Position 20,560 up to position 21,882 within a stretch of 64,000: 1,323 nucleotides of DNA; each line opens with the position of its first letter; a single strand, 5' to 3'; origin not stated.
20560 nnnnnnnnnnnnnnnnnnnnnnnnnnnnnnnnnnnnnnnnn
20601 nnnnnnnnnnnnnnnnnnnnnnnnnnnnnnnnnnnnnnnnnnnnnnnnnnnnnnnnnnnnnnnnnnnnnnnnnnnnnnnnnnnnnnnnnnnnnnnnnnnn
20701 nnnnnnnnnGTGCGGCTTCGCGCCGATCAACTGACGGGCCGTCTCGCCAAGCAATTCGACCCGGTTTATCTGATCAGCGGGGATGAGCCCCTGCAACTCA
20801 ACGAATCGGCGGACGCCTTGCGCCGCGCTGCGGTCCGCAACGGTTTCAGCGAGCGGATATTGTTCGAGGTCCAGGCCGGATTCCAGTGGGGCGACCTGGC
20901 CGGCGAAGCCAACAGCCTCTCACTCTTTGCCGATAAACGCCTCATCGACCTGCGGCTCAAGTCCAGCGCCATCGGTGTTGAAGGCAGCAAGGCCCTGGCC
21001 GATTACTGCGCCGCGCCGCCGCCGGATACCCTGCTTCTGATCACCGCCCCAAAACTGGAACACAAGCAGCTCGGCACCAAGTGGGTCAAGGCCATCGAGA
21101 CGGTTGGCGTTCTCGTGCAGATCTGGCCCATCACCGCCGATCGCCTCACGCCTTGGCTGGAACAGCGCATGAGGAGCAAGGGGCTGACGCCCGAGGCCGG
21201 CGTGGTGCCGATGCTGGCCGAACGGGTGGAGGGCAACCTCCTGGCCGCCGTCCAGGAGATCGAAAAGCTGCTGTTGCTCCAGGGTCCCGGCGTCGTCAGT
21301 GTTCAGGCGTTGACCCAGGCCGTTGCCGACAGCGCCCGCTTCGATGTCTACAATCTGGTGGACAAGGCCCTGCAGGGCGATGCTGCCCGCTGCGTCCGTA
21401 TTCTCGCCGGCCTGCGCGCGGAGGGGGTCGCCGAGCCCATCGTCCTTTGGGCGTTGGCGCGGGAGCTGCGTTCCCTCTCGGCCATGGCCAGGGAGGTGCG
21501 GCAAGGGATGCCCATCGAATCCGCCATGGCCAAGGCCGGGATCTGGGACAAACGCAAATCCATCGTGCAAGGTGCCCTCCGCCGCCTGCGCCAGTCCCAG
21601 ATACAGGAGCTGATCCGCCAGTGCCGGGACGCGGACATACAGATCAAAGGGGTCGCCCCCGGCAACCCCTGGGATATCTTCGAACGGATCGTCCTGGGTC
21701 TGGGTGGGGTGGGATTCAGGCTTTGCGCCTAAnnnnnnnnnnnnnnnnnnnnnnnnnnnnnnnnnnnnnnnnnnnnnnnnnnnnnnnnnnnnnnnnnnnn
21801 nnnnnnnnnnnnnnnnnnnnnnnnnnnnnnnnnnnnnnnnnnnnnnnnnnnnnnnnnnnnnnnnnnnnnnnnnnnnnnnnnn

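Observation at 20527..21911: Two copies of a long-hairpin MITE inserted exactly at the TAA stop codons of lptE and holA, in opposite orientation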

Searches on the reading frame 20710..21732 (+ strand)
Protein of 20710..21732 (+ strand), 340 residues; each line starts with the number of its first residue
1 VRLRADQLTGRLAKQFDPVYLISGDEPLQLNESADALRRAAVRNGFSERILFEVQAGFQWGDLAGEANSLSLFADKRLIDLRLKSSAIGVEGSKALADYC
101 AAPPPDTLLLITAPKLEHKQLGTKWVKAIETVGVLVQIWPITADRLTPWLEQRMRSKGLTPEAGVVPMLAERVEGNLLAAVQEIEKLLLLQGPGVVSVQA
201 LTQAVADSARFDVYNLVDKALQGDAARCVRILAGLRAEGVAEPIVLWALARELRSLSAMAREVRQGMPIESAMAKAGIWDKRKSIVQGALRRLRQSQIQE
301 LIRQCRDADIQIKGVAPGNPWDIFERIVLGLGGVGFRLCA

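Call 27: find_encoding_contigs(protein=window:20710-21732:+, flank=3000, max_places=6)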
Protein window:20710-21732:+ (340 aa): 2 contigs read that carry it; 1 place shown.
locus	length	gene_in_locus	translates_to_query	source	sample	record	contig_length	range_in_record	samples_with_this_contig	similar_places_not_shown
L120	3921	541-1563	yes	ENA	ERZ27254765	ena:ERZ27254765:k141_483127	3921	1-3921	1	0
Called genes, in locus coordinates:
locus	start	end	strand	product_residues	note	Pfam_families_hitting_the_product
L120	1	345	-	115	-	?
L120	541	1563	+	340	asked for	PF06144:DNA_pol3_delta, PF14840:DNA_pol3_delt_C, PF21694:DNA_pol3_delta_C (weak)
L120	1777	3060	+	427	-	PF00171:Aldedh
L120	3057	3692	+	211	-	PF01467:CTP_transf_like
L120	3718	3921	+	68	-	?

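Call 28: find_homologous_proteins(query=window:20710-21729:+, max_evalue=1e-20)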
Query window:20710-21729:+ (340 aa): 6346 proteins with E <= 1e-20 among 8000 candidates; the best 120 are listed.
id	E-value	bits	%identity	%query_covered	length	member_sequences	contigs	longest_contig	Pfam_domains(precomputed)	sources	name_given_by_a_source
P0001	7.5e-216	734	100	100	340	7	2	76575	PF06144.20,PF21694.3,PF14840.12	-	-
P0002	3.0e-165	567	77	100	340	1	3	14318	PF06144.20,PF14840.12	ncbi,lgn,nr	ncbi:MAG: DNA polymerase III subunit delta [Gammaproteobacteria bacterium]|nr:DNA polymerase III sub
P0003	1.0e-152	526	71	99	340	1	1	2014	PF06144.20,PF21694.3,PF14840.12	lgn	-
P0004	2.2e-146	505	67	98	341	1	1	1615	PF06144.20,PF21694.3,PF14840.12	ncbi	-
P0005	2.2e-145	502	67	98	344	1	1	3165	PF06144.20,PF21694.3,PF14840.12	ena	-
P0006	1.1e-126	441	61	100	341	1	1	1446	PF06144.20,PF21694.3,PF14840.12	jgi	jgi:DNA polymerase-3 subunit delta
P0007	3.3e-123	429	63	98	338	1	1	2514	PF06144.20,PF14840.12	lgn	-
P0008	1.1e-117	411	60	99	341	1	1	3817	PF06144.20,PF14840.12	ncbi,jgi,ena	-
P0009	1.4e-117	411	58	98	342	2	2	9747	PF06144.20,PF14840.12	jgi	jgi:DNA polymerase-3 subunit delta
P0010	1.6e-115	404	57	99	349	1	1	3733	PF06144.20,PF14840.12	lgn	-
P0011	3.0e-115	403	57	99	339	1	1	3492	PF06144.20,PF21694.3,PF14840.12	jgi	jgi:DNA polymerase-3 subunit delta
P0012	3.0e-115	403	58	98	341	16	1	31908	PF06144.20,PF21694.3,PF14840.12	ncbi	-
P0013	3.0e-115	403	56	98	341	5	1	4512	PF06144.20,PF21694.3,PF14840.12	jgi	-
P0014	5.1e-115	402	57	98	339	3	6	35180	PF06144.20,PF21694.3,PF14840.12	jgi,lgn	-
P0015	8.6e-115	402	58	98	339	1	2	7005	PF06144.20,PF14840.12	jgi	jgi:DNA polymerase-3 subunit delta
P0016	1.1e-114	401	57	99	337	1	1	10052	PF06144.20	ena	-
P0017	2.1e-114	400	58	98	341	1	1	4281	PF06144.20,PF14840.12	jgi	jgi:DNA polymerase-3 subunit delta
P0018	2.2e-114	400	57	98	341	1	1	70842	PF06144.20,PF21694.3,PF14840.12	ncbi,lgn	-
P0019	6.6e-114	399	58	98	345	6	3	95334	PF06144.20,PF14840.12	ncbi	-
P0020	7.3e-114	399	57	98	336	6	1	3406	PF06144.20,PF14840.12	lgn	-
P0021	8.0e-114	398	57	99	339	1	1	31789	PF06144.20,PF21694.3,PF14840.12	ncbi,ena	-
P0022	8.4e-114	398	57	99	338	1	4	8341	PF06144.20,PF14840.12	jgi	jgi:DNA polymerase-3 subunit delta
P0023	9.0e-114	398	57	99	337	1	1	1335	PF06144.20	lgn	-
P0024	1.2e-113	398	58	98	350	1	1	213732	PF06144.20,PF14840.12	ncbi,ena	-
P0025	1.4e-113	398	56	98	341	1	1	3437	PF06144.20,PF21694.3,PF14840.12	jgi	-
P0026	1.4e-113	398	56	98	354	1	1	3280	PF06144.20,PF21694.3,PF14840.12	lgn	-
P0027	2.1e-113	397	57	98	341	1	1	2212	PF06144.20,PF21694.3,PF14840.12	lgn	-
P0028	2.7e-113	397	57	98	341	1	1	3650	PF06144.20,PF21694.3,PF14840.12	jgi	jgi:DNA polymerase-3 subunit delta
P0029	3.4e-113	396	56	98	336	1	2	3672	PF06144.20,PF21694.3,PF14840.12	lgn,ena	-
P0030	3.9e-113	396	55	99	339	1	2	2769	PF06144.20,PF21694.3,PF14840.12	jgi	jgi:DNA polymerase-3 subunit delta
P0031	4.4e-113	396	60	94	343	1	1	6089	PF06144.20,PF21694.3,PF14840.12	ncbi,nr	ncbi:MAG: DNA polymerase III subunit delta [Gammaproteobacteria bacterium]|nr:DNA polymerase III sub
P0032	5.8e-113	396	57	99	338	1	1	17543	PF06144.20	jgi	-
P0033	1.8e-112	394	55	98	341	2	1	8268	PF06144.20,PF21694.3,PF14840.12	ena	-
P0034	1.9e-112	394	55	98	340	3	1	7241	PF06144.20,PF14840.12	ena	-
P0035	2.2e-112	394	56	98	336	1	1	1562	PF06144.20,PF21694.3,PF14840.12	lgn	-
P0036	2.3e-112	394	57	98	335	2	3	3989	PF06144.20,PF21694.3,PF14840.12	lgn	-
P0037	3.7e-112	393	57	98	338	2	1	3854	PF06144.20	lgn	-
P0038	3.9e-112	393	56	98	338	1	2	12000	PF06144.20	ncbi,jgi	ncbi:MAG: DNA polymerase III subunit delta [Chromatiales bacterium]|jgi:DNA polymerase-3 subunit del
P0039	4.5e-112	393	55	98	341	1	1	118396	PF06144.20,PF21694.3,PF14840.12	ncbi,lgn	-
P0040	5.3e-112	392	58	98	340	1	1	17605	PF06144.20,PF21694.3,PF14840.12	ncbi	-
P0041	5.5e-112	392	56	98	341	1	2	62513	PF06144.20,PF21694.3,PF14840.12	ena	-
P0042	6.6e-112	392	56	100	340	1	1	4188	PF06144.20,PF21694.3,PF14840.12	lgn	-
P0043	7.6e-112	392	57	98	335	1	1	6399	PF06144.20,PF14840.12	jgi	jgi:DNA polymerase-3 subunit delta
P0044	8.0e-112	392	57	98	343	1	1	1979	PF06144.20,PF14840.12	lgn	-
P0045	1.1e-111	391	59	94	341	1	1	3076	PF06144.20,PF21694.3,PF14840.12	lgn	-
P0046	1.3e-111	391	58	98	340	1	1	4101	PF06144.20,PF14840.12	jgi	-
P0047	1.4e-111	391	55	98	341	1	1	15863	PF06144.20,PF21694.3,PF14840.12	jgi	-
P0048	2.0e-111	391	56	99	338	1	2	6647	PF06144.20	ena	-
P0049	2.1e-111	390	55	98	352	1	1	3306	PF06144.20,PF21694.3,PF14840.12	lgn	-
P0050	2.6e-111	390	55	98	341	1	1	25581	PF06144.20,PF21694.3,PF14840.12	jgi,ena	-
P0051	2.7e-111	390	57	98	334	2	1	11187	PF06144.20,PF21694.3,PF14840.12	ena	-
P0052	2.9e-111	390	56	98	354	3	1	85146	PF06144.20,PF21694.3,PF14840.12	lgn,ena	-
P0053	3.6e-111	390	55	100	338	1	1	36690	PF06144.20,PF14840.12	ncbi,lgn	ncbi:MAG: DNA polymerase III subunit delta [Pseudomonadota bacterium]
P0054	3.9e-111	390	55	98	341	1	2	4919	PF06144.20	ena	-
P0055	4.4e-111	389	55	99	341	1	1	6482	PF06144.20,PF21694.3,PF14840.12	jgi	jgi:DNA polymerase-3 subunit delta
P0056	4.5e-111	389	56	98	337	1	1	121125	PF06144.20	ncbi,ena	-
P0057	4.6e-111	389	57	98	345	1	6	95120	PF06144.20,PF14840.12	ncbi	-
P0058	5.0e-111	389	55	98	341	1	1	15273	PF06144.20,PF21694.3,PF14840.12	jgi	jgi:DNA polymerase-3 subunit delta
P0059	5.1e-111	389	56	98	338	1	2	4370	PF06144.20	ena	-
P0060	5.9e-111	389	55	98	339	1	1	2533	PF06144.20,PF21694.3,PF14840.12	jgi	jgi:DNA polymerase-3 subunit delta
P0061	8.6e-111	388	56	98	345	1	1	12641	PF06144.20,PF21694.3,PF14840.12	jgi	jgi:DNA polymerase-3 subunit delta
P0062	9.5e-111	388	56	98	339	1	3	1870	PF06144.20,PF14840.12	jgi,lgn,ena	-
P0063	1.0e-110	388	54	98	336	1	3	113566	PF06144.20,PF14840.12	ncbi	-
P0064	1.3e-110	388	55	98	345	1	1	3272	PF06144.20,PF21694.3,PF14840.12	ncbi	-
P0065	1.4e-110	388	55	99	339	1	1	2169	PF06144.20,PF21694.3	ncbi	-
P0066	2.1e-110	387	57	97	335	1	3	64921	PF06144.20,PF21694.3,PF14840.12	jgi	jgi:DNA polymerase-3 subunit delta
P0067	2.1e-110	387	57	98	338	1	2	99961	PF06144.20,PF14840.12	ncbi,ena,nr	ncbi:MAG: DNA polymerase III subunit delta [Gammaproteobacteria bacterium]|nr:DNA polymerase III sub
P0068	2.3e-110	387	55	98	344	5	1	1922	PF06144.20,PF14840.12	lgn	-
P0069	2.4e-110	387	54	98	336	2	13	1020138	PF06144.20,PF14840.12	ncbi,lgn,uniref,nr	ncbi:MAG: DNA polymerase III subunit delta [gamma proteobacterium symbiont of Ctena orbiculata]|unir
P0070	2.6e-110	387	56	98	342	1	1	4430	PF06144.20,PF14840.12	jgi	-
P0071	2.8e-110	387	57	98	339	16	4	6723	PF06144.20,PF21694.3,PF14840.12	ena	-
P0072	3.1e-110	387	56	98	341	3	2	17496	PF06144.20,PF21694.3,PF14840.12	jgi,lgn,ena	-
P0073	3.1e-110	387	57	98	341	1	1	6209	PF06144.20,PF14840.12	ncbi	-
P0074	3.4e-110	387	55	98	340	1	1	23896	PF06144.20,PF14840.12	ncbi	-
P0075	3.5e-110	386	57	98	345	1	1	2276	PF06144.20,PF14840.12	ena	-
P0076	3.9e-110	386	57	98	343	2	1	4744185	PF06144.20,PF14840.12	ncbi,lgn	-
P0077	5.4e-110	386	54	94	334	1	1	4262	PF06144.20,PF14840.12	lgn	-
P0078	6.9e-110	386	56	98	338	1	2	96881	PF06144.20,PF14840.12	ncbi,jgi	-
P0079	7.0e-110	386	53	98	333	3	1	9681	PF06144.20,PF14840.12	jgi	-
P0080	1.3e-109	385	54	98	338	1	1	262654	PF06144.20,PF14840.12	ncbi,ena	-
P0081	1.4e-109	384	56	98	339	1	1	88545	PF06144.20,PF21694.3,PF14840.12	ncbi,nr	ncbi:MAG: DNA polymerase III subunit delta [Candidatus Polarisedimenticolaceae bacterium]|nr:DNA pol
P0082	1.6e-109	384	55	98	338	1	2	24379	PF06144.20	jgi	jgi:DNA polymerase-3 subunit delta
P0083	1.6e-109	384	53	98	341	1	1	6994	PF06144.20,PF21694.3,PF14840.12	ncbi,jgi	jgi:DNA polymerase-3 subunit delta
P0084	1.9e-109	384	57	99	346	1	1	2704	PF06144.20,PF21694.3,PF14840.12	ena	-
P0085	2.2e-109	384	54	98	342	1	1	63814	PF06144.20,PF21694.3,PF14840.12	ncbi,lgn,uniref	ncbi:DNA polymerase III delta subunit [hydrothermal vent metagenome]|uniref:DNA polymerase III subun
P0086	2.4e-109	384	57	97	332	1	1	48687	PF06144.20,PF21694.3,PF14840.12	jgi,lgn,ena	-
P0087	2.4e-109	384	56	98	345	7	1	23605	PF06144.20,PF21694.3,PF14840.12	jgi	jgi:DNA polymerase-3 subunit delta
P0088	3.5e-109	383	53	99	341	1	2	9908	PF06144.20,PF21694.3,PF14840.12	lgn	-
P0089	3.7e-109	383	52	98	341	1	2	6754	PF06144.20,PF21694.3,PF14840.12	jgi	jgi:DNA polymerase-3 subunit delta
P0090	3.8e-109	383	54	98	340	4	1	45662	PF06144.20,PF21694.3,PF14840.12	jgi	-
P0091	4.5e-109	383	57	98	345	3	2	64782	PF06144.20,PF14840.12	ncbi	-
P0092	5.2e-109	383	55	98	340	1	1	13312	PF06144.20,PF21694.3,PF14840.12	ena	-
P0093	5.9e-109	382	57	98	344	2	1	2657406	PF06144.20,PF14840.12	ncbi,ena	-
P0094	6.7e-109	382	55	98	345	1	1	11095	PF06144.20,PF21694.3,PF14840.12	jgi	jgi:DNA polymerase III subunit delta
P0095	6.7e-109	382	56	98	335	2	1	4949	PF06144.20,PF21694.3,PF14840.12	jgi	jgi:DNA polymerase-3 subunit delta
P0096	1.1e-108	382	54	98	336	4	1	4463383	PF06144.20,PF21694.3,PF14840.12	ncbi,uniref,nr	ncbi:DNA polymerase III subunit delta [Candidatus Thiodiazotropha sp. CDECU1]|uniref:DNA polymerase 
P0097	1.2e-108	381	53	97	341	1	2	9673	PF06144.20,PF14840.12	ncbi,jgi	jgi:DNA polymerase-3 subunit delta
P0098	1.6e-108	381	54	99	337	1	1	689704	PF06144.20,PF21694.3,PF14840.12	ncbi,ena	-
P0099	1.6e-108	381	57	98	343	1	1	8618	PF06144.20,PF14840.12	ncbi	-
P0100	1.8e-108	381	52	98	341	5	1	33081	PF06144.20,PF21694.3,PF14840.12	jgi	jgi:DNA polymerase-3 subunit delta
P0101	1.8e-108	381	57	99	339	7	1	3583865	PF06144.20,PF14840.12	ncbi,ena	-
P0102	1.9e-108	381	54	98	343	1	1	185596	PF06144.20,PF14840.12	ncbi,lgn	ncbi:MAG: DNA polymerase III subunit delta [Candidatus Thiodiazotropha sp.]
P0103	2.0e-108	381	56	98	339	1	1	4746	PF06144.20,PF21694.3,PF14840.12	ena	-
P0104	2.1e-108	381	55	98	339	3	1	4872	PF06144.20,PF14840.12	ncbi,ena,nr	ncbi:MAG TPA: DNA polymerase III subunit delta [Sedimenticola sp.]|nr:DNA polymerase III subunit del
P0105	2.2e-108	381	56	96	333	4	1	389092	PF06144.20,PF14840.12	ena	-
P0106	2.2e-108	381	56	94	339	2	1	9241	PF06144.20,PF21694.3,PF14840.12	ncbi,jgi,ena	-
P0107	2.4e-108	380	55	98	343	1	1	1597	PF06144.20,PF14840.12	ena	-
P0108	2.6e-108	380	54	98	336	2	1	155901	PF06144.20,PF14840.12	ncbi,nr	ncbi:MAG: DNA polymerase III subunit delta [Candidatus Thiodiazotropha sp. (ex Epidulcina cf. delphi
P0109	2.7e-108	380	53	99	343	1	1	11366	PF06144.20,PF21694.3,PF14840.12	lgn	-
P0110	2.8e-108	380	53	99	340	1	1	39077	PF06144.20,PF21694.3,PF14840.12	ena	-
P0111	2.9e-108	380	54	98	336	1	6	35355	PF06144.20,PF14840.12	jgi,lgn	jgi:DNA polymerase-3 subunit delta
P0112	2.9e-108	380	56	98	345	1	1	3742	PF06144.20,PF21694.3,PF14840.12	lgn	-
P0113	3.1e-108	380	54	98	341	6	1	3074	PF06144.20,PF14840.12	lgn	-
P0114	3.2e-108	380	54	98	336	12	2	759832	PF06144.20,PF14840.12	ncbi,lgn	ncbi:MAG: DNA polymerase III subunit delta [Candidatus Thiodiazotropha sp.]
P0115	3.6e-108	380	53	98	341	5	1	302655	PF06144.20,PF21694.3,PF14840.12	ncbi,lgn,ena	ncbi:MAG: DNA polymerase III subunit delta [Candidatus Sedimenticola sp. 6PFRAG7]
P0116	3.6e-108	380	53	99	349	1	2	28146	PF06144.20,PF21694.3,PF14840.12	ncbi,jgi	ncbi:MAG: DNA polymerase III subunit delta [Chromatiales bacterium]|jgi:DNA polymerase-3 subunit del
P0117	4.0e-108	380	55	98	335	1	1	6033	PF06144.20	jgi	jgi:DNA polymerase-3 subunit delta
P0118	4.9e-108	379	53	98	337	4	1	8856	PF06144.20,PF14840.12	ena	-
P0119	5.1e-108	379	52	98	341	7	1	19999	PF06144.20,PF21694.3,PF14840.12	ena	-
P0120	5.2e-108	379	55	98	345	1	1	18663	PF06144.20,PF14840.12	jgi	jgi:DNA polymerase-3 subunit delta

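Call 29: find_encoding_contigs(protein=P0002, flank=3000, max_places=3)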
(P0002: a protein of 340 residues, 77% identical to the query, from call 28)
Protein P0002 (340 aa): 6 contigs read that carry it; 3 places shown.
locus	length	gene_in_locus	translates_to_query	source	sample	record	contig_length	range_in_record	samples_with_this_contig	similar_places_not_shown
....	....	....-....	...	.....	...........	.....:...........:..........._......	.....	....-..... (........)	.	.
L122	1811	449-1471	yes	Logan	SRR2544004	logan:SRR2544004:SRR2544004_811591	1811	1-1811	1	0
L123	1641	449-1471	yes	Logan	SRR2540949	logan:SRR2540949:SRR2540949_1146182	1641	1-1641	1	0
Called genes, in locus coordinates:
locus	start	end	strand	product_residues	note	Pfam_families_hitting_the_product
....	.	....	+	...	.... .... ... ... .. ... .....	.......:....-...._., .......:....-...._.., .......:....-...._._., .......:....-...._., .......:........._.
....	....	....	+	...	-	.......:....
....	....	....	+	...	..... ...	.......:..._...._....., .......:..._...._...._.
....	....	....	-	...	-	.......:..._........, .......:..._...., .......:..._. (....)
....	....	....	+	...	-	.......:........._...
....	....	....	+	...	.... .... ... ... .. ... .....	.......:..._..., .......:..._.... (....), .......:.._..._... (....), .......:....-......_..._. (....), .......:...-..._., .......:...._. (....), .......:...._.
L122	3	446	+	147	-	?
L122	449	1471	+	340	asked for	PF06144:DNA_pol3_delta, PF14840:DNA_pol3_delt_C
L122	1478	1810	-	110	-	?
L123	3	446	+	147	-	?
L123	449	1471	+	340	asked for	PF06144:DNA_pol3_delta, PF14840:DNA_pol3_delt_C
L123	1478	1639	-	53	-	?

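Call 30: find_encoding_contigs(protein=P0003, flank=3000, max_places=3)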
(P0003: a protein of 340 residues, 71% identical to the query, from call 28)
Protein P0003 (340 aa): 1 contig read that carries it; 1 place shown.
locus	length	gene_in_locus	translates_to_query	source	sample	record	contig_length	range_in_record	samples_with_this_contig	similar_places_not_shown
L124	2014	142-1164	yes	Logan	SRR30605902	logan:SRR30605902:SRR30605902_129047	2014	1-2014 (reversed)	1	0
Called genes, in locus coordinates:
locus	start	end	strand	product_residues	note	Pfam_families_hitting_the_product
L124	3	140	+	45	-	?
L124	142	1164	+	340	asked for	PF06144:DNA_pol3_delta, PF14840:DNA_pol3_delt_C (weak), PF21694:DNA_pol3_delta_C (weak)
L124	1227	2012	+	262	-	?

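Call 31: find_encoding_contigs(protein=P0005, flank=3000, max_places=3)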
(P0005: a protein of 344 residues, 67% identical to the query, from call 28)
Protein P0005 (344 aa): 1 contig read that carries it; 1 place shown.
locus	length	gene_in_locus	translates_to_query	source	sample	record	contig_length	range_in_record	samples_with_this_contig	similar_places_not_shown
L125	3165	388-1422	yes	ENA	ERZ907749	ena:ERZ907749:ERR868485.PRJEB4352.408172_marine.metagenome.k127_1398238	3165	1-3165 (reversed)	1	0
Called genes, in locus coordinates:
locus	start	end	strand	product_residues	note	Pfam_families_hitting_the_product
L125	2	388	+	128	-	?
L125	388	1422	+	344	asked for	PF06144:DNA_pol3_delta, PF14840:DNA_pol3_delt_C, PF21694:DNA_pol3_delta_C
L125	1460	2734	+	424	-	PF00171:Aldedh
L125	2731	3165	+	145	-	?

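Call 63: search_protein_families(library=pfam, proteins=[window:20710-21729:+])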
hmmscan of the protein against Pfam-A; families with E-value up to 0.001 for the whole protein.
window:20710-21729:+ (340 aa): 3 families
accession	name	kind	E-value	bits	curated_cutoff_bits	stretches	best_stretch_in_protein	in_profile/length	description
PF06144.19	DNA_pol3_delta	-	8.3e-16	58.5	21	1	20-134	1-119/124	DNA polymerase III, delta subunit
PF14840.11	DNA_pol3_delt_C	-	4.5e-10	40.3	27.3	1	215-316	3-103/125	Processivity clamp loader gamma complex DNA pol III C-term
PF21694.2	DNA_pol3_delta_C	-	2.3e-06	28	27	1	212-313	3-104/121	DNA polymerase III delta subunit, C-terminal domain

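Call 71: list_cluster_members(proteins=[P0001])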
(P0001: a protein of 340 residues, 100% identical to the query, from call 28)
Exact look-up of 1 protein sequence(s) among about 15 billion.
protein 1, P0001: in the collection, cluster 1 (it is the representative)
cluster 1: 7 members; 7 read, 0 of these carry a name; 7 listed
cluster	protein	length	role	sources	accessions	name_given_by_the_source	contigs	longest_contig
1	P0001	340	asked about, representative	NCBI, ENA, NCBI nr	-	-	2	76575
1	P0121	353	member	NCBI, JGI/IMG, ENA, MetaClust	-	-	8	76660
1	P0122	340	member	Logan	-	-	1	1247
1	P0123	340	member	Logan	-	-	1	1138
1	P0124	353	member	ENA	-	-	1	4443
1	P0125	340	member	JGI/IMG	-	-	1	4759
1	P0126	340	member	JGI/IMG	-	-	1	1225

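Call 72: find_encoding_contigs(protein=P0125, flank=4000, max_places=3)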
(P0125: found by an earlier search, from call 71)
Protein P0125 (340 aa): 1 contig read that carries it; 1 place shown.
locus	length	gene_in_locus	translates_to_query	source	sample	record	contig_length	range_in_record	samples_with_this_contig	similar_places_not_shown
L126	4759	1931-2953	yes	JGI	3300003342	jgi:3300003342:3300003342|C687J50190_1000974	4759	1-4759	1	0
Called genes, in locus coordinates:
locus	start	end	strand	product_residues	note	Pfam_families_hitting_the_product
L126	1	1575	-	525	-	?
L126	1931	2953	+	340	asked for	PF06144:DNA_pol3_delta, PF14840:DNA_pol3_delt_C, PF21694:DNA_pol3_delta_C (weak)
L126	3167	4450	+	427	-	PF00171:Aldedh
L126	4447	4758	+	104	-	?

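Call 73: find_encoding_contigs(protein=P0122, flank=2000, max_places=3)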
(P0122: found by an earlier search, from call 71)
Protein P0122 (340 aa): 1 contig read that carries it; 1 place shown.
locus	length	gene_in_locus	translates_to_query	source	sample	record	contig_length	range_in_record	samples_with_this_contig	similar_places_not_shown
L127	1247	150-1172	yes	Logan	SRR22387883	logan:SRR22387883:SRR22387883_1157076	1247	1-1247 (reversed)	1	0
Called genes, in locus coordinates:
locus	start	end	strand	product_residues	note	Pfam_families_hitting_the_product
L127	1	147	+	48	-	?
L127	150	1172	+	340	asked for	PF06144:DNA_pol3_delta, PF14840:DNA_pol3_delt_C, PF21694:DNA_pol3_delta_C (weak)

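Call 74: find_encoding_contigs(protein=P0124, flank=4000, max_places=3)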
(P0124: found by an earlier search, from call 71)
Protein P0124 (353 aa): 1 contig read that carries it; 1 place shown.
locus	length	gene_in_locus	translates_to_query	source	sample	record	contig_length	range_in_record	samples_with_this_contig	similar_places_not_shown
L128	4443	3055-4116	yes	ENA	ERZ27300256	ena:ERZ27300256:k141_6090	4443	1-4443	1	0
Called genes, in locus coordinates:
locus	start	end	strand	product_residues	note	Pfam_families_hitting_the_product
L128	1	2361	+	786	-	?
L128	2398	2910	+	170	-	PF04390:LptE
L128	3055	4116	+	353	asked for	PF06144:DNA_pol3_delta, PF14840:DNA_pol3_delt_C, PF21694:DNA_pol3_delta_C (weak)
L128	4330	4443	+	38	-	?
